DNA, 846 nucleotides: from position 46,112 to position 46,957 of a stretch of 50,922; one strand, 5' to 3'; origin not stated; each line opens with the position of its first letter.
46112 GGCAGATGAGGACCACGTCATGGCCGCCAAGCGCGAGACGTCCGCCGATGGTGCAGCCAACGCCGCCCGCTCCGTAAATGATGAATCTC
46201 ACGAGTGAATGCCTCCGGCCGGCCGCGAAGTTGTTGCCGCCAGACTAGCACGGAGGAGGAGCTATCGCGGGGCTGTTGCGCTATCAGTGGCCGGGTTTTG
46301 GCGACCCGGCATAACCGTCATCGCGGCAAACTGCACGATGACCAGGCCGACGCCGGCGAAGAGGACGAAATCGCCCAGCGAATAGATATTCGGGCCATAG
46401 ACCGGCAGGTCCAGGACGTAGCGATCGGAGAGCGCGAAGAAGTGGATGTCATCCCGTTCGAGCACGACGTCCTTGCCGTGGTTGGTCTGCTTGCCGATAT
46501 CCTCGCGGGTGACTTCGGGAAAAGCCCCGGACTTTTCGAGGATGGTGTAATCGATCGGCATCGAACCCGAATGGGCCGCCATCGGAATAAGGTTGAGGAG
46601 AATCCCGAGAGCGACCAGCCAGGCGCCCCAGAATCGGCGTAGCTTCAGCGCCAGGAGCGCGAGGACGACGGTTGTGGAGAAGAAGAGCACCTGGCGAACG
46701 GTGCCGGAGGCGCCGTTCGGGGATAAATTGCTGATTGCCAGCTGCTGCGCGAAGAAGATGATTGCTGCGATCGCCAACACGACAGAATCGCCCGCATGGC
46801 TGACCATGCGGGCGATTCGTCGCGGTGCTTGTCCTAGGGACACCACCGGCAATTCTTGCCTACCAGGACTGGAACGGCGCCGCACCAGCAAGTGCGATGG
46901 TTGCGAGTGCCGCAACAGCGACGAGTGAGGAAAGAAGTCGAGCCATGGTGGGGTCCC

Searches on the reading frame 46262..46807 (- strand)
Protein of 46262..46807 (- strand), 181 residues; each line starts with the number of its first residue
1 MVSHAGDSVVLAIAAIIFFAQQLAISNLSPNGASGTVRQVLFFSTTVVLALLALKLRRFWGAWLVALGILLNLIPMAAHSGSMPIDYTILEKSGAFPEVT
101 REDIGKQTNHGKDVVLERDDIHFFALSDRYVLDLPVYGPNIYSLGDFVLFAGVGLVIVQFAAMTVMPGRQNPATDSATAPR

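Call 7: search_protein_families(library=pfam, proteins=[window:46262-46807:-], max_evalue=0.01)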
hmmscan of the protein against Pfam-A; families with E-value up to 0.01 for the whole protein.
window:46262-46807:- (181 aa): 1 family
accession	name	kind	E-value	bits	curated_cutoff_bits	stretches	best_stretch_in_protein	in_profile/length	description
PF17248.7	DUF5317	-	9.5e-18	65.1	25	1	16-157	11-150/151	Family of unknown function (DUF5317)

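Call 8: search_protein_families(library=ncbifam, proteins=[window:46262-46807:-], max_evalue=0.01)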
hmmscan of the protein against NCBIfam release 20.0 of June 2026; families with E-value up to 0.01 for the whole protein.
window:46262-46807:- (181 aa): 0 families

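Call 19: find_homologous_proteins(query=window:46262-46807:-, max_evalue=0.001)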
Query window:46262-46807:- (181 aa): 180 proteins with E <= 0.001 among 835 candidates; the best 120 are listed.
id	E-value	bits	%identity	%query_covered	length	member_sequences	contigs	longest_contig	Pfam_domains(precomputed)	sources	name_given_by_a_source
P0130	1.6e-110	385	99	100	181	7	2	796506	PF17248.8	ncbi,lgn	-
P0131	2.1e-107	374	94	100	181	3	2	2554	PF17248.8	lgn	-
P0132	2.1e-93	329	83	100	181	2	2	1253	PF17248.8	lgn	-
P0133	5.0e-90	318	78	100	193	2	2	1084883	PF17248.8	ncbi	ncbi:MAG: DUF5317 family protein [Dehalococcoidia bacterium]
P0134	1.1e-87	310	82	95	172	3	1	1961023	PF17248.8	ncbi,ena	-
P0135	3.7e-86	305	79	99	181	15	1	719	PF17248.8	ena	-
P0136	2.4e-85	303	77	100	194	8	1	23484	PF17248.8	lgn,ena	-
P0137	2.7e-85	302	84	91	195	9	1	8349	PF17248.8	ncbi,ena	-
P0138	3.1e-85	302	76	100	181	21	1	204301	PF17248.8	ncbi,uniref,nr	ncbi:DUF5317 family protein [Candidatus Amarobacter glycogenicus]|uniref:DUF5317 family protein n=1 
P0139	7.7e-85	301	79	97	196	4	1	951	PF17248.8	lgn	-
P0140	2.5e-84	299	79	99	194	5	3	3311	PF17248.8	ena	-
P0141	1.9e-82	293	77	94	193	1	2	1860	PF17248.8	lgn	-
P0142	2.9e-81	289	84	89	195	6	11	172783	PF17248.8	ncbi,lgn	-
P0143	5.0e-81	289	76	99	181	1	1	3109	PF17248.8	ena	-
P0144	8.2e-81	288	76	98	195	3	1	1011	PF17248.8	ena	-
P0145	1.4e-80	287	81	85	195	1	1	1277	PF17248.8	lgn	-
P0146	1.7e-80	287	73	100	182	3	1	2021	PF17248.8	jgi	jgi:hypothetical protein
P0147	2.7e-80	286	83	88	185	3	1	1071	PF17248.8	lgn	-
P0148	5.4e-80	285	71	99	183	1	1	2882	PF17248.8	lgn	-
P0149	6.0e-80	285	73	99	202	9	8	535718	PF17248.8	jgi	-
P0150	8.5e-80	285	82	88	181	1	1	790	PF17248.8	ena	-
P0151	1.1e-79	284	71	99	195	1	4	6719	PF17248.8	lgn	-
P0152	1.4e-79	284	75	98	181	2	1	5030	PF17248.8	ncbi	-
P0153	2.1e-79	283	74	97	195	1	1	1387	PF17248.8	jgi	jgi:hypothetical protein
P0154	2.6e-79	283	78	94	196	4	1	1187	PF17248.8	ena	-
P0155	2.9e-79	283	82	88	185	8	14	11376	PF17248.8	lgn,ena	-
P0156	2.9e-79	283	73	99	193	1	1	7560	PF17248.8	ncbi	ncbi:MAG: DUF5317 family protein [bacterium]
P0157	5.4e-79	282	73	100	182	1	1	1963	PF17248.8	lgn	-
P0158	5.5e-79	282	79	94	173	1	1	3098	PF17248.8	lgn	-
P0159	8.8e-79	281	79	88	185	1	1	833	PF17248.8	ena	-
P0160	3.3e-78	279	72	97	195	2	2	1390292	PF17248.8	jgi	-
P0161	4.8e-78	279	72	100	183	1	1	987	PF17248.8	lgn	-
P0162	7.6e-78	278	78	85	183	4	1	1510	PF17248.8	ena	-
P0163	1.1e-77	278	71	99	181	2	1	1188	PF17248.8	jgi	jgi:hypothetical protein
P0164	1.3e-77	277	78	91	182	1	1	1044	PF17248.8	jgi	jgi:hypothetical protein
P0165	2.0e-77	277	72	99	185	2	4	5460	PF17248.8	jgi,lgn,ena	jgi:hypothetical protein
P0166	5.1e-77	275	70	98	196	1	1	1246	PF17248.8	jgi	jgi:hypothetical protein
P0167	8.6e-77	275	71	98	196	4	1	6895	PF17248.8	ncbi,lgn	-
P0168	9.5e-77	275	71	100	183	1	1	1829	PF17248.8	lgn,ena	-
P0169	2.9e-76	273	71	100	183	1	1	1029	PF17248.8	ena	-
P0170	3.1e-76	273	72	99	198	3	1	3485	PF17248.8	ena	-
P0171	3.2e-76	273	74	93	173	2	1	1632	PF17248.8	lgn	-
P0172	3.8e-76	273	73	94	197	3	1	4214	PF17248.8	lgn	-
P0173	8.1e-75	268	70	99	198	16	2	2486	PF17248.8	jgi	jgi:hypothetical protein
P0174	9.9e-75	268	70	98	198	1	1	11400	PF17248.8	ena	-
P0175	1.7e-74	267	71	97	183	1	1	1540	PF17248.8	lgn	-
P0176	2.8e-74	267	72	94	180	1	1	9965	PF17248.8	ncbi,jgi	-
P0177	7.3e-74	265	71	93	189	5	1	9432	PF17248.8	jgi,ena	-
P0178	2.1e-73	264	76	87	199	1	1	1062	PF17248.8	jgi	-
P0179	2.3e-73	264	72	97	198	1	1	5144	PF17248.8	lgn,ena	-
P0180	2.4e-73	264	76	83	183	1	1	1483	PF17248.8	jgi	jgi:hypothetical protein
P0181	4.1e-73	263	69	94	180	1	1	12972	PF17248.8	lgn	-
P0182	1.5e-72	261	79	78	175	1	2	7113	PF17248.8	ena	-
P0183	1.1e-71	258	69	95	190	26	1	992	PF17248.8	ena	-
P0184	2.1e-71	257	69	98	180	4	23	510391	PF17248.8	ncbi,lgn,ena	-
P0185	3.3e-71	257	70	94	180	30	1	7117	PF17248.8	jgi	jgi:hypothetical protein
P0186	3.6e-71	256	73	90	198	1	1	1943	PF17248.8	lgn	-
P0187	5.2e-70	253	70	92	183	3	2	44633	PF17248.8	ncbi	-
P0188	8.0e-70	252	68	100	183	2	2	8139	PF17248.8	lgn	-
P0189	8.2e-70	252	68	96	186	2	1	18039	PF17248.8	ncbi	-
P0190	1.3e-69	251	67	99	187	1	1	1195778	PF17248.8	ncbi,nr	ncbi:MAG: hypothetical protein KatS3mg062_0319 [Tepidiforma sp.]|nr:MAG: hypothetical protein KatS3m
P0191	3.0e-69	250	65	100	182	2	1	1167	PF17248.8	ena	-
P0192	3.1e-69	250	68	94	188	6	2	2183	PF17248.8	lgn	-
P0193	5.8e-69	249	68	97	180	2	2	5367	PF17248.8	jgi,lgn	jgi:hypothetical protein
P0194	7.4e-69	249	71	79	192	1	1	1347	PF17248.8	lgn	-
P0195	3.1e-68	247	72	86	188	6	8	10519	PF17248.8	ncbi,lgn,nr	ncbi:MAG TPA: DUF5317 family protein [Tepidiformaceae bacterium]|nr:DUF5317 family protein [Tepidifo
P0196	3.2e-68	247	73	87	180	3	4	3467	PF17248.8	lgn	-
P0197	3.3e-68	247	65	98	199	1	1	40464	PF17248.8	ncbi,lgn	-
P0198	3.4e-68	247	66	98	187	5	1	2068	PF17248.8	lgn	-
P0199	3.9e-68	247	66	98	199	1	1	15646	PF17248.8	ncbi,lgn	-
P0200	4.4e-68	246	71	87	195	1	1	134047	PF17248.8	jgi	-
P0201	1.3e-67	245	72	87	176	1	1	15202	PF17248.8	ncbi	-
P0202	2.6e-67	244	66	98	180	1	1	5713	PF17248.8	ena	-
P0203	2.7e-67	244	66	98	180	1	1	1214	PF17248.8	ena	-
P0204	5.7e-67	243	64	95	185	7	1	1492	PF17248.8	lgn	-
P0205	8.8e-67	242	62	100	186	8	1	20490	PF17248.8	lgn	-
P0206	1.0e-66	242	65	96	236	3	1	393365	PF17248.8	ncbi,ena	-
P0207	1.3e-66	242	63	97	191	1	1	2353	PF17248.8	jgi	jgi:hypothetical protein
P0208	3.2e-66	240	64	98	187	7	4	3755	PF17248.8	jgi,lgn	jgi:hypothetical protein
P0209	2.1e-65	238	64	97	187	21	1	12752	PF17248.8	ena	-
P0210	2.7e-65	237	63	98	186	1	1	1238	PF17248.8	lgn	-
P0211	3.2e-65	237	66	96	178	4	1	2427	PF17248.8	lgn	-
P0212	2.3e-64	234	86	70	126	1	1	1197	PF17248.8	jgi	jgi:hypothetical protein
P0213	2.8e-64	234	68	91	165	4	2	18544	PF17248.8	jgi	jgi:hypothetical protein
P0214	3.5e-64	234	64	91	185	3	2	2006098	PF17248.8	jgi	jgi:hypothetical protein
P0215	3.9e-64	234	65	91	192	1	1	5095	PF17248.8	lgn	-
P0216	5.4e-64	233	62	100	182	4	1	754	PF17248.8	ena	-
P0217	1.4e-62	228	58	99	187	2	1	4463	PF17248.8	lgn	-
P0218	2.3e-62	228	58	98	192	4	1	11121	PF17248.8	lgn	-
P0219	4.7e-62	227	72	89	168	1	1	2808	PF17248.8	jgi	jgi:hypothetical protein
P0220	2.8e-61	224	63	93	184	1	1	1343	PF17248.8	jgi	jgi:hypothetical protein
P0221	4.2e-61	224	61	94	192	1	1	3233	PF17248.8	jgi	jgi:hypothetical protein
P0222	5.0e-61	223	63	92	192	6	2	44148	PF17248.8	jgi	jgi:hypothetical protein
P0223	2.3e-60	221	64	91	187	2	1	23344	PF17248.8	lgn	-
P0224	1.4e-59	219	64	90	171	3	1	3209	PF17248.8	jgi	jgi:hypothetical protein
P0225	1.5e-59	219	65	91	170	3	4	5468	PF17248.8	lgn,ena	-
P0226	3.4e-59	217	66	88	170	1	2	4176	PF17248.8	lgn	-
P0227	4.5e-59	217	61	99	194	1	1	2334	PF17248.8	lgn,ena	-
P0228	1.7e-58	215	60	95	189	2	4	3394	PF17248.8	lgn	-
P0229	2.3e-58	215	63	88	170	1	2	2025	PF17248.8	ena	-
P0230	2.3e-58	215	63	87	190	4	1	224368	PF17248.8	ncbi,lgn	-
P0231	6.6e-58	213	59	85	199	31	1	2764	PF17248.8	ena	-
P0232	9.0e-58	213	66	84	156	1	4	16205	PF17248.8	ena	-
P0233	2.6e-57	211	59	95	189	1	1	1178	PF17248.8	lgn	-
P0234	6.7e-57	210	60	86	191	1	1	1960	PF17248.8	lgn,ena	-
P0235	3.1e-56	208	58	87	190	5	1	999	PF17248.8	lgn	-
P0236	7.3e-56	207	59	88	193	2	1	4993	PF17248.8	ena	-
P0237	2.1e-55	205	57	91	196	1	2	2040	PF17248.8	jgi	jgi:hypothetical protein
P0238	1.2e-54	203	60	83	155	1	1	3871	PF17248.8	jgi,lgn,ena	-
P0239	1.4e-53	199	57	88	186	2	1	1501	PF17248.8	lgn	-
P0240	2.0e-53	199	55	93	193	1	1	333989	PF17248.8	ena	-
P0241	1.4e-52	196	55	95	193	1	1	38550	PF17248.8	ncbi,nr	ncbi:MAG: hypothetical protein C0506_08785 [Anaerolinea sp.]|nr:hypothetical protein [Anaerolinea sp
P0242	1.7e-52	196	56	91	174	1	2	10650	PF17248.8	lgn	-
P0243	5.5e-52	194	56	88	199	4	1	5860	PF17248.8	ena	-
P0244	2.2e-51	192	53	97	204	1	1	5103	PF17248.8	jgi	jgi:hypothetical protein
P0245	2.8e-51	192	54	87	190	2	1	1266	PF17248.8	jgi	jgi:hypothetical protein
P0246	2.9e-51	192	54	84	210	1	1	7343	PF17248.8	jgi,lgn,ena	-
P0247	9.0e-51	190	56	87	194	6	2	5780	PF17248.8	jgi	jgi:hypothetical protein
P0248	1.1e-50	190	61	76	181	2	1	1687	PF17248.8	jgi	-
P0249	1.8e-50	189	54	85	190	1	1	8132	PF17248.8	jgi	jgi:hypothetical protein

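Call 30: predict_structure(alignment_id=A2)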
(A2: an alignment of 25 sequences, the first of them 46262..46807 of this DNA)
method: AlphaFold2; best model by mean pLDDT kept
length: 181 residues; sequences in the alignment: 25
mean_pLDDT: 87.4   pTM: 0.78
mean pLDDT of the five models: 87.4, 86.9, 84.0, 82.2, 81.4
residues with pLDDT >= 90: 111; 70-90: 51; 50-70: 17; < 50: 2
segments of 3 or more residues with pLDDT < 50: none
pLDDT, mean of each block of 10 residues (from residue 1): 72 93 88 89 94 92 96 91 91 92 87 89 86 90 94 94 80 59 64
secondary structure, 60 per line:
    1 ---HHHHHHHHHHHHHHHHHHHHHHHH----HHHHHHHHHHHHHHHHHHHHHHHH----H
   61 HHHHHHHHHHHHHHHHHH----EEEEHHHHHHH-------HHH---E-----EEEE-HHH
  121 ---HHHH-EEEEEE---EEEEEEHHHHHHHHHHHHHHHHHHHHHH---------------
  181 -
elements in order: H4-27 H32-55 H60-78 E83-86 H87-93 E113-116 H124-127 E129-134 E138-143 H144-165

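Call 33: fold_search(model_id=the predicted structure, library=pdb)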
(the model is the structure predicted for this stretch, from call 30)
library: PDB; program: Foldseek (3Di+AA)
matches with E <= 10: 38; with E <= 0.001: 0
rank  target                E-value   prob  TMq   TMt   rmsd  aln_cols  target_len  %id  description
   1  7qru_B                1.3e-01  0.28  0.20  0.25  12.3       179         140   17  Structure of Bacillus pseudofirmus Mrp antiporter complex, monomer (released 2022-11-09)
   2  6z16_B                2.0e-01  0.21  0.22  0.26  11.8       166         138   13  Structure of the Mrp antiporter complex (released 2020-08-12)
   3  9o53_A                1.2e+00  0.08  0.25  0.15  16.4       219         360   10  Cryo-EM structure of the human SK2-4 chimera/calmodulin channel complex bound to a small molecule inhibitor (released 2025-07-09)
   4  9o5o_A                1.5e+00  0.08  0.25  0.15  16.3       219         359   10  Cryo-EM structure of the human SK2-4 chimera/calmodulin channel complex bound to a small molecule activator (released 2025-07-09)
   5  9vu9_A                1.7e+00  0.08  0.24  0.14  16.8       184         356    9  channel D complex with 4 (released 2026-03-11)
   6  9o48_A                2.1e+00  0.06  0.25  0.14  16.6       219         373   10  Cryo-EM structure of the human SK2-4 chimera/calmodulin channel complex in the Ca2+ bound state (released 2025-07-09)
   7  6khi_G                2.7e+00  0.15  0.31  0.33  13.0       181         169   13  Supercomplex for cylic electron transport in cyanobacteria (released 2020-02-12)
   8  9vub_A                3.2e+00  0.06  0.25  0.14  17.5       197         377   10  channel C complex with 3 (released 2026-03-11)
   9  8rn5_A                3.2e+00  0.06  0.14  0.06   9.2        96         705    8  Pseudo-symmetrical influenza B polymerase apo-dimer, ENDO(R) moiety (from "Influenza B polymerase pseudo-symmetrical d (released 2024-09-11)
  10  8rn2_A                3.4e+00  0.06  0.14  0.06   9.3        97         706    6  Monomeric apo-influenza B polymerase, encapsidase conformation (released 2024-09-11)
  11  9vu9_D                3.8e+00  0.04  0.24  0.17  17.9       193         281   11  channel D complex with 4 (released 2026-03-11)
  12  9a6h_A                4.0e+00  0.08  0.25  0.07  11.1       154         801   12  Integrative model of MRPA-MRPD by crosslinking MS and deep learning (released 2024-09-18)
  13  9o85_A                4.0e+00  0.04  0.24  0.14  17.2       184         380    9  Cryo-EM structure of KCa2.2_I/calmodulin channel in complex with rimtuzalcap (released 2025-06-18)
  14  4bpw_B                4.0e+00  0.04  0.22  0.20  11.9       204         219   15  Crystal structure of human primase bound to UTP (released 2013-09-25)
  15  8v2g_A                4.0e+00  0.02  0.19  0.13  17.0       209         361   12  Cryo-EM structure of the KCa2.2 channel in apo state (released 2025-04-23)
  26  6ryp                  7.2e+00  0.18  0.38  0.41   3.2       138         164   14  Bacterial membrane enzyme structure by the in meso method at 2.3 A resolution (released 2020-01-15)
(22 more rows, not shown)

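Call 35: search_solved_structures(query=A1, max_evalue=10, show_alignments=5)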
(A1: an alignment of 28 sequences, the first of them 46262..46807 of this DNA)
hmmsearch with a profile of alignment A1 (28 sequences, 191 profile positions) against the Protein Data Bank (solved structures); distinct sequences matched with E-value up to 10: 1.
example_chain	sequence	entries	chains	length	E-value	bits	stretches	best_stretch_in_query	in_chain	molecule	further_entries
4qtn_A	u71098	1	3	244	0.19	14.2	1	18-86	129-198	Nicotinamide riboside transporter PnuC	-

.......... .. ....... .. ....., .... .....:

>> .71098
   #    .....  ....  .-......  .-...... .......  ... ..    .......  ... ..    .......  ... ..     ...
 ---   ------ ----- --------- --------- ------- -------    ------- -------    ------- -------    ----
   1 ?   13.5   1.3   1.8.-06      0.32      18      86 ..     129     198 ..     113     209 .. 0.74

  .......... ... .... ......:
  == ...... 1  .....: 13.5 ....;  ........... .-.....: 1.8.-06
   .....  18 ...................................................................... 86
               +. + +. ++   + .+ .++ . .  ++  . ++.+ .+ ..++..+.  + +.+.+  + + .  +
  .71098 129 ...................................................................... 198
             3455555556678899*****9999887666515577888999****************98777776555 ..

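Call 36: search_protein_families(library=pfam, alignment_id=A1, max_evalue=10)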
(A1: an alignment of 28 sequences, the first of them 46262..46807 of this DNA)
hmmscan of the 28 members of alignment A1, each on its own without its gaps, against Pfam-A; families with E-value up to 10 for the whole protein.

A. member 1, window:46262-46807:- (181 aa): 2 families
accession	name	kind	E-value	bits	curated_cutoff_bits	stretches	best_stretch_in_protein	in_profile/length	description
PF17248.7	DUF5317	-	9.5e-18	65.1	25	1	16-157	11-150/151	Family of unknown function (DUF5317)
PF11833.13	CPP1-like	-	6.8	6.7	28.4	1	16-71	99-152/196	Protein CHAPERONE-LIKE PROTEIN OF POR1-like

B. families by the number of members that match (of 28 scanned): 14 families
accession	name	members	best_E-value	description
PF17248.7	DUF5317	28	5.3e-25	Family of unknown function (DUF5317)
PF04973.17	NMN_transporter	3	0.0092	Nicotinamide mononucleotide transporter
PF13567.11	DUF4131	3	0.46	Domain of unknown function (DUF4131)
PF25692.1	Phage_depo_C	1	0.011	Phage depolymerase C-terminal beta sandwich domain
PF24912.1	SH3_TNRC18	1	0.089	TNRC18-like,(4.1.1) SH3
PF07203.16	DUF1412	1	0.11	Protein of unknown function (DUF1412)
PF10780.14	MRP_L53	1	0.22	39S ribosomal protein L53/MRP-L53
PF19744.4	DUF6232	1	0.27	Family of unknown function (DUF6232)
PF23778.1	Phage_holin_2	1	0.52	Putative phage holin family 2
PF24396.1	DUF7541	1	0.72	Family of unknown function (DUF7541)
PF18917.5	LiaI-LiaF-like_TM1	1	0.99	LiaI-LiaF-like transmembrane region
PF23714.1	Rv3627c_N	1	1.5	Carboxypeptidase Rv3627c-like, N-terminal domain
PF24282.1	DUF7470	1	2.7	Family of unknown function (DUF7470)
PF11833.13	CPP1-like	1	6.8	Protein CHAPERONE-LIKE PROTEIN OF POR1-like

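Call 38: search_protein_representatives(alignment_id=A2)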
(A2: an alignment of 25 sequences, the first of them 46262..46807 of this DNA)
Query: 25 sequences, 192 profile positions. Proteins with E-value up to 0.001 (for the whole library): 731; up to 1e-10: 157; up to 1e-30: 16. The best 150 are listed.
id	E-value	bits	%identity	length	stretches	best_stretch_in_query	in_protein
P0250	6.6e-69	247.3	-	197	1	5-183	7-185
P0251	2.3e-68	245.6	-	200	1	13-178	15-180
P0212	3.9e-58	212.2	-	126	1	13-137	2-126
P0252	8.9e-58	211.0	-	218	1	9-173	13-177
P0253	2.0e-56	206.6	-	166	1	28-185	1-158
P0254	6.8e-53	195.1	-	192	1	19-180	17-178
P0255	4.6e-51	189.1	-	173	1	25-183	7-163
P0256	8.7e-50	185.0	-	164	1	30-185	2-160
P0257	1.5e-49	184.2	-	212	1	19-171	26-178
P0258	6.0e-49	182.2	-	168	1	60-184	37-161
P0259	5.3e-48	179.1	-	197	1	11-181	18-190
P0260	8.4e-47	175.2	-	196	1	12-186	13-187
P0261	1.3e-46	174.6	-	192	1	7-181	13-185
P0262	2.3e-43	164.0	-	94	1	94-185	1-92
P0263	5.0e-42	159.7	-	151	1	38-184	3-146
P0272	2.0e-23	99.0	-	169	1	34-176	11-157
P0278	2.1e-19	85.9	-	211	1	27-188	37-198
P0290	1.1e-16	77.0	-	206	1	20-176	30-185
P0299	7.0e-16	74.4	-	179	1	29-181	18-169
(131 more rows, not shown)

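Call 41: find_encoding_contigs(protein=P0290, flank=4000, max_places=4)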
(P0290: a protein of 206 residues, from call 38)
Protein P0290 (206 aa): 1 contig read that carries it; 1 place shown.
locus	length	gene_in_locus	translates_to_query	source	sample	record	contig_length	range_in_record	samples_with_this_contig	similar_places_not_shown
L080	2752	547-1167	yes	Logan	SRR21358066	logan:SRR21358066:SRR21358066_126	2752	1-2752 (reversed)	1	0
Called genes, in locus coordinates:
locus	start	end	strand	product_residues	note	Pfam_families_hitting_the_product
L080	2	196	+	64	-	?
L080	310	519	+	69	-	-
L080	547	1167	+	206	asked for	PF17248:DUF5317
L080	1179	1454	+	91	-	PF14407:Frankia_peptide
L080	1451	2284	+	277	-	PF00512:HisKA, PF02518:HATPase_c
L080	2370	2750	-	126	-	?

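Call 42: find_encoding_contigs(protein=P0278, flank=4000, max_places=4)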
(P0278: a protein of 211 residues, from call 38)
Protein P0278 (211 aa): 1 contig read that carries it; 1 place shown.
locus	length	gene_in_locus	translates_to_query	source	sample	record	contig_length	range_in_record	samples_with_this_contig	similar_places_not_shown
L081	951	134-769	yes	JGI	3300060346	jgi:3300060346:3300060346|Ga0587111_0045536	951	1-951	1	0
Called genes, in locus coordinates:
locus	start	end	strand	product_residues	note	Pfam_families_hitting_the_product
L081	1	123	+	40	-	?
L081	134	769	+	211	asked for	PF17248:DUF5317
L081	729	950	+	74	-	?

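Call 43: find_encoding_contigs(protein=P0299, flank=4000, max_places=4)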
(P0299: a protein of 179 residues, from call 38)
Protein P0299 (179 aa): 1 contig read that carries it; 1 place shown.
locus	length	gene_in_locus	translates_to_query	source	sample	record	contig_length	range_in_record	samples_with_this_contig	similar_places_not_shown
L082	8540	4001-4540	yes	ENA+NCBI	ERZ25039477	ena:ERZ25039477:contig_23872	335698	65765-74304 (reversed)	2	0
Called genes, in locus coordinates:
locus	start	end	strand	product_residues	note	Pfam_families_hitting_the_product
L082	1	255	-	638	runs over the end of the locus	PF00384:Molybdopterin, PF01568:Molydop_binding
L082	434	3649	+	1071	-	PF25873:WHD_MalT, PF13424:TPR_12, PF17874:TPR_MalT, PF10602:RPN7 (weak), PF13424:TPR_12, PF17874:TPR_MalT, PF13424:TPR_12 (weak), PF03704:BTAD, +8 more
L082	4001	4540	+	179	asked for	PF17248:DUF5317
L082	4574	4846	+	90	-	-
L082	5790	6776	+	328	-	PF03706:LPG_synthase_TM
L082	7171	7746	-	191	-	-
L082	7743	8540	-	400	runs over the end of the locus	-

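Call 44: find_encoding_contigs(protein=P0272, flank=4000, max_places=4)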
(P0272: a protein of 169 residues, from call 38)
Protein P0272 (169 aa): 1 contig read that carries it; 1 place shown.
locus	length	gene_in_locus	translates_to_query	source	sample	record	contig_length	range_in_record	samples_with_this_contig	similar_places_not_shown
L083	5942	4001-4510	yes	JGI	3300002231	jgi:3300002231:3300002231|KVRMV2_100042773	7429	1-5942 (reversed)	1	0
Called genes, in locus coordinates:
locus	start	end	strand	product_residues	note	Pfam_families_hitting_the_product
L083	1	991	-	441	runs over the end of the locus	PF03109:ABC1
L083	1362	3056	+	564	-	-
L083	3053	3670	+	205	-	PF01842:ACT, PF22629:ACT_AHAS_ss, PF13710:ACT_5, PF10369:ALS_ss_C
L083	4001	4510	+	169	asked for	PF17248:DUF5317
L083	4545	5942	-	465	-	?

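Call 50: find_related_loci(query=A4, collection=metagenome_contigs, flank=5000)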
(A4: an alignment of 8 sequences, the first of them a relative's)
Query A4 (181 aa) in metagenome_contigs; peptide patterns used: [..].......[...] (x = any residue, [..] = any of these).
218 stretches matched a pattern; 176 encode a relative of the query (tblastn E <= 1e-3); the best 80 are kept; 80 distinct loci.
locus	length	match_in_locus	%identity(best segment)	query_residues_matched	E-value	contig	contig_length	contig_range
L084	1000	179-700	54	6-179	2e-55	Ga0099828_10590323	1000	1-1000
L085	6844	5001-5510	53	1-170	8e-52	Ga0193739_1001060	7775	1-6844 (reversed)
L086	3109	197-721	58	1-178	3e-51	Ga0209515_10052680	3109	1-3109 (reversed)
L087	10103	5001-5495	55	6-170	2e-50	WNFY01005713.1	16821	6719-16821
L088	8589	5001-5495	55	6-170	2e-50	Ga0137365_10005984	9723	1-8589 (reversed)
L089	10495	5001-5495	55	6-170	2e-50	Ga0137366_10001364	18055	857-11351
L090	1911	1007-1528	57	1-177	1e-50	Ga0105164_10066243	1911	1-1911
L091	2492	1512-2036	51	1-175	4e-50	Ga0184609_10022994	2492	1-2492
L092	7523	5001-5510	53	1-170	9e-50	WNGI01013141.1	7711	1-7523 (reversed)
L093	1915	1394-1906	52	1-171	2e-50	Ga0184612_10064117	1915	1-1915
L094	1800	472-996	52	4-181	3e-50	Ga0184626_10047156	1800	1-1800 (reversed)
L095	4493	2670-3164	56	6-170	3e-49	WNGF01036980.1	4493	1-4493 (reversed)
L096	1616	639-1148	50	1-170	3e-50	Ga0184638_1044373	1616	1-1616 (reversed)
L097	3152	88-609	52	1-176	4e-49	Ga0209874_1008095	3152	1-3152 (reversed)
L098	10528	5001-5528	51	4-181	7e-49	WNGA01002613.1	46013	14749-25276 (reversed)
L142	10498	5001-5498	52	6-171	1e-34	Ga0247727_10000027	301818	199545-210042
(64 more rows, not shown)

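Call 58: search_protein_families(library=ncbifam, proteins=[L080:1179-1454:+, L082:4574-4846:+], max_evalue=10)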
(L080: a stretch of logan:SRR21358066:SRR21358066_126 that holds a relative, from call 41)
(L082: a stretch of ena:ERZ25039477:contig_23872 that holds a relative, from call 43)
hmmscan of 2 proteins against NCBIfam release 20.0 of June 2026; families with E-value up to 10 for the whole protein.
L080:1179-1454:+ (91 aa): 1 family
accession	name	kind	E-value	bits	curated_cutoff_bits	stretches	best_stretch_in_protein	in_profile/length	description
NF038399.1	NH_RiPP_Os17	domain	6e-13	48.7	40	1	4-64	1-62/63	Os1348 family NHLP clan protein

L082:4574-4846:+ (90 aa): 2 families
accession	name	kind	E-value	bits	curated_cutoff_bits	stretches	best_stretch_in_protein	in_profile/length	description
NF038399.1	NH_RiPP_Os17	domain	1.9e-12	47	40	1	6-60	3-59/63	Os1348 family NHLP clan protein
TIGR03793.1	leader_NHLP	domain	0.081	12.8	50.9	1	8-33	8-33/77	NHLP leader peptide family RiPP precursor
